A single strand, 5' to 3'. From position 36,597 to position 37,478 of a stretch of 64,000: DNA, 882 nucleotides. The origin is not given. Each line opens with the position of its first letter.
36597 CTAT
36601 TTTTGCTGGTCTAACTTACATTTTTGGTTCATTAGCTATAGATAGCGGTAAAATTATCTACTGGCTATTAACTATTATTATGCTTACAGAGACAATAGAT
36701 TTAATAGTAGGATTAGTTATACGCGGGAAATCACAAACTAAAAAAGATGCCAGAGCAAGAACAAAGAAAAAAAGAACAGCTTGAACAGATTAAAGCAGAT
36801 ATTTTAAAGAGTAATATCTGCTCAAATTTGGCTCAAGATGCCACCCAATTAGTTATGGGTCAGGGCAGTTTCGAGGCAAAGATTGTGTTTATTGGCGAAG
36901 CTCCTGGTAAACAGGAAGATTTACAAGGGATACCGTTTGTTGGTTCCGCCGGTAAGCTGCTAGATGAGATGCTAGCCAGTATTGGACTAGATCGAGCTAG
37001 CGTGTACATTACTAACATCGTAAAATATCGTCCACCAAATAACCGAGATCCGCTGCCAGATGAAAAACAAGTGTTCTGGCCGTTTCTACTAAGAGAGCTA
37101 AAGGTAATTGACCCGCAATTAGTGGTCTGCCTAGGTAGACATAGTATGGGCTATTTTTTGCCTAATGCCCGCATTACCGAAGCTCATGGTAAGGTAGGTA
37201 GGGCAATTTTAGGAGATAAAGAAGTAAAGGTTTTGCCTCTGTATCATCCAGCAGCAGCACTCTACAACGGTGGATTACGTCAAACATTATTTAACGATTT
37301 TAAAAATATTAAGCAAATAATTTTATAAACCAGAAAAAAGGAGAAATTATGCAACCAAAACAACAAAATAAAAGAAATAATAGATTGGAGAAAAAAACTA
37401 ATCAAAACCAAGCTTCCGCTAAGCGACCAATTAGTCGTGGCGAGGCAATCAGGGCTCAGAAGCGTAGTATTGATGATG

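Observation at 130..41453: Recurrent -10 box 6-9 nt (mostly 6-7) upstream of ATG: widespread leaderless genes alongside SD-led genes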

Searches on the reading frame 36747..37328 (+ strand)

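Call 39: search_protein_families(library=ncbifam, proteins=[window:36747-37328:+], max_evalue=1e-12)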
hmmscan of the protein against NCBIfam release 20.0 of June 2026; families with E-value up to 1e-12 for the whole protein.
window:36747-37328:+ (193 aa): 3 families
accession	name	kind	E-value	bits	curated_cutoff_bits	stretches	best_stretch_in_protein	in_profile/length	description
NF040953.1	Arch_udg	equivalog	1.2e-60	204.2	250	1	12-189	1-183/184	type-4 uracil-DNA glycosylase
TIGR00758.1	UDG_fam4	subfamily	2.8e-57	193.2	125.3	1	27-191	5-170/173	uracil-DNA glycosylase, family 4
TIGR03914.1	UDG_fam_dom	hypoth_equivalog_domain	2e-33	116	189.95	1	5-172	38-209/231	UdgX family uracil-DNA binding protein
